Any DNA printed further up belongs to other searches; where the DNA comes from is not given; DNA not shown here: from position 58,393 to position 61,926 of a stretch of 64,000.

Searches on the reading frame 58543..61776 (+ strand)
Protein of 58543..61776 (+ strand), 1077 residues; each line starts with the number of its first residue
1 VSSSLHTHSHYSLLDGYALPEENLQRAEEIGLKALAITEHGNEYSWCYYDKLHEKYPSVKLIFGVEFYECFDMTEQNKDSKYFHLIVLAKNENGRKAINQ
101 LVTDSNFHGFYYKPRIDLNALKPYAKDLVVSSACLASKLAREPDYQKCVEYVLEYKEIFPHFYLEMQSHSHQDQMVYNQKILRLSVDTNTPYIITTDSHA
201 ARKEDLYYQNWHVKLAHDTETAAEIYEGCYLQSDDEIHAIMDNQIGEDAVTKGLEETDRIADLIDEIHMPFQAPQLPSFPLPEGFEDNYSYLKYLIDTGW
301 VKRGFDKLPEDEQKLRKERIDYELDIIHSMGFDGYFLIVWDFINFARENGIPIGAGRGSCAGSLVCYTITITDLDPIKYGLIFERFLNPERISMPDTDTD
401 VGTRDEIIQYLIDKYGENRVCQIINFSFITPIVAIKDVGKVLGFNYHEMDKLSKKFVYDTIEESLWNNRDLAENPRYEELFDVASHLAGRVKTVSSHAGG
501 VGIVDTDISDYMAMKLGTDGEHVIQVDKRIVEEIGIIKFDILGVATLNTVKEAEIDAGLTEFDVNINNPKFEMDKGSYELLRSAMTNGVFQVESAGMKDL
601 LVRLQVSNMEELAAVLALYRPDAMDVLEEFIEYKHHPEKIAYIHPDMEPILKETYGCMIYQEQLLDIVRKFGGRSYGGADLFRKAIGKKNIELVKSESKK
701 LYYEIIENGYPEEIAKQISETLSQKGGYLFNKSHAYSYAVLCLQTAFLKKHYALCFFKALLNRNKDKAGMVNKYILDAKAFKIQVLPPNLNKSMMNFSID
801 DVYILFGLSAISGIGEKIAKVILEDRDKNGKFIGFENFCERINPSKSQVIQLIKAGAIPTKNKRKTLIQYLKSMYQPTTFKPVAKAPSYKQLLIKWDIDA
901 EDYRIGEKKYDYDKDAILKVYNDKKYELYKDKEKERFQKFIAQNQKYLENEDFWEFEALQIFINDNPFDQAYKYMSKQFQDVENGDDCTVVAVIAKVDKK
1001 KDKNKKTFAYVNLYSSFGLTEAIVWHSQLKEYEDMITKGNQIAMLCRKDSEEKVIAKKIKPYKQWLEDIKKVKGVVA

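Call 11: search_protein_families(library=pfam, proteins=[window:58543-61776:+], max_evalue=0.01)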
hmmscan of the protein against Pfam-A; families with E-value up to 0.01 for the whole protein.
window:58543-61776:+ (1077 aa): 6 families
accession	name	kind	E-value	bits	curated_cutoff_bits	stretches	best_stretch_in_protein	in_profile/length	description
PF07733.18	DNA_pol3_alpha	-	1.9e-76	257.6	23.9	1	292-543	3-260/260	Bacterial DNA polymerase III alpha NTPase domain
PF17657.6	DNA_pol3_finger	-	5.2e-43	146.7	22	1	573-709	28-166/166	Bacterial DNA polymerase III alpha subunit finger domain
PF02811.25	PHP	-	4.8e-30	105.5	26.4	1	5-169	2-164/164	PHP domain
PF14579.12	HHH_6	-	3.1e-20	72.6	25.6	1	782-862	1-84/90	Helix-hairpin-helix motif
PF12836.13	HHH_3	-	0.00016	22.1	27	1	808-836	16-44/65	Helix-hairpin-helix motif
PF04919.18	DUF655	-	0.0026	18.2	22.2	0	806-844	116-153/181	Protein of unknown function (DUF655)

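Call 12: search_protein_families(library=phrogs, proteins=[window:58543-61776:+], max_evalue=0.001)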
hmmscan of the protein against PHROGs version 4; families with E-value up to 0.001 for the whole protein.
window:58543-61776:+ (1077 aa): 8 families
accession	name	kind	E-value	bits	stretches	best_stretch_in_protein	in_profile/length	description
phrog_405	-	DNA, RNA and nucleotide metabolism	7.9e-269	896.1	1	3-1059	45-1082/1190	DNA polymerase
phrog_11165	-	DNA, RNA and nucleotide metabolism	1e-97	329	1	300-829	18-578/782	DNA polymerase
phrog_7513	-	unknown function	1.6e-69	235.9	1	4-396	13-453/461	-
phrog_12219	-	DNA, RNA and nucleotide metabolism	9.4e-69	233.6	1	396-877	5-540/823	DNA polymerase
phrog_21652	-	DNA, RNA and nucleotide metabolism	1.2e-57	196.6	1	349-695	30-418/476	DNA polymerase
phrog_13169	-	DNA, RNA and nucleotide metabolism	9.2e-27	95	2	304-393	326-415/463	DNA polymerase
phrog_4335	-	unknown function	1.4e-18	68.3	1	704-877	7-178/421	-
phrog_11127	-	DNA, RNA and nucleotide metabolism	5.6e-08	33.9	1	314-387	97-170/171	DNA polymerase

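Call 13: search_dna_similar(query=window:58543-61776:+, collection=phages, mode=protein, max_rows=15)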
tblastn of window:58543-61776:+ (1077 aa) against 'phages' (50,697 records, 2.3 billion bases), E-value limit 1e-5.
Records with a match: 1447; places in all: 1456; records where one place covers at least 80% of the query: 314.
Best place of each record, by identity: <60% 1447.
By first word of the organism name: Pseudomonas 302; Mycobacterium 282; Streptomyces 211; Gordonia 132; Bacillus 99; Bacteriophage 59; Staphylococcus 47; Microbacterium 36; Escherichia 31; Rhodococcus 22; and 57 more.
By host as written in the record: Mycobacterium smegmatis mc2 155 204; Pseudomonas aeruginosa 118; - 117; Pseudomonas aeruginosa PAO1 86; Streptomyces griseus ATCC 10137 81; Gordonia terrae 3612 65; Streptomyces lividans JI 1326 44; Mycobacterium smegmatis mc#155 37; and 239 more.
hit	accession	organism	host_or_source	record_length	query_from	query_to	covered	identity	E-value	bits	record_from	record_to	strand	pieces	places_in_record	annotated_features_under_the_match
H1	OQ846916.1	Alicyclobacillus phage KKP_3916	Alicyclobacillus acidoterrestris strain ...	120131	15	1073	98%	32.8%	2e-72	554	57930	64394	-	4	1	hypothetical protein (x6)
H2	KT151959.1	Brevibacillus phage Sundance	Brevibacillus laterosporus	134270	15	1076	99%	32.4%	3e-155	518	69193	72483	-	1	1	putative DNA polymerase III subunit alpha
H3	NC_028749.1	Brevibacillus phage Sundance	Brevibacillus laterosporus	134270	15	1076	99%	32.4%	3e-155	518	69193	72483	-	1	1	DNA polymerase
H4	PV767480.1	Rossellomorea phage phiT1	Rossellomorea aquimaris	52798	15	1060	96%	32.8%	1e-94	510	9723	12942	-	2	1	DNA polymerase III subunit alpha (x2) | hypothetical protein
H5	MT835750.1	Bacteriophage sp.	human fecal samples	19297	28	866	78%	36.4%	2e-154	514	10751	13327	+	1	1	record has no annotation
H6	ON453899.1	Clostridium phage Amboise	[Clostridium] innocuum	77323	15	1073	98%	28.8%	1e-112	392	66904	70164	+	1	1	DNA polymerase III alpha subunit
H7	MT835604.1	Bacteriophage sp.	human fecal samples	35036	15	870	79%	35.6%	2e-156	521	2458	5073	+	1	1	record has no annotation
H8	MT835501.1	Bacteriophage sp.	human fecal samples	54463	15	870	79%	35.6%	4e-151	505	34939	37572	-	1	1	record has no annotation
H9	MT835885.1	Bacteriophage sp.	human fecal samples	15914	15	869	79%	35.3%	2e-149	500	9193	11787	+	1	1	record has no annotation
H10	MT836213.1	Bacteriophage sp.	human fecal samples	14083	15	857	78%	35.7%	4e-160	531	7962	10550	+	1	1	record has no annotation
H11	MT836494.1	Bacteriophage sp.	human fecal samples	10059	15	858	78%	35.5%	1e-153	512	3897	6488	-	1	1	record has no annotation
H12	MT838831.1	Bacteriophage sp.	human fecal samples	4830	15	870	79%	34.9%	3e-147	484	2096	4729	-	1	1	record has no annotation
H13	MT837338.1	Bacteriophage sp.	human fecal samples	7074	15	901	82%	33.5%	2e-137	464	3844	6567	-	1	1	record has no annotation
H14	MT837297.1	Bacteriophage sp.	human fecal samples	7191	15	858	78%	34.7%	1e-150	502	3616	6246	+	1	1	record has no annotation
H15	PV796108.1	Bacillus phage Edson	Bacillus cereus BC102p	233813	15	871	79%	34.1%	7e-56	467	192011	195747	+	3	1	hypothetical protein (x3)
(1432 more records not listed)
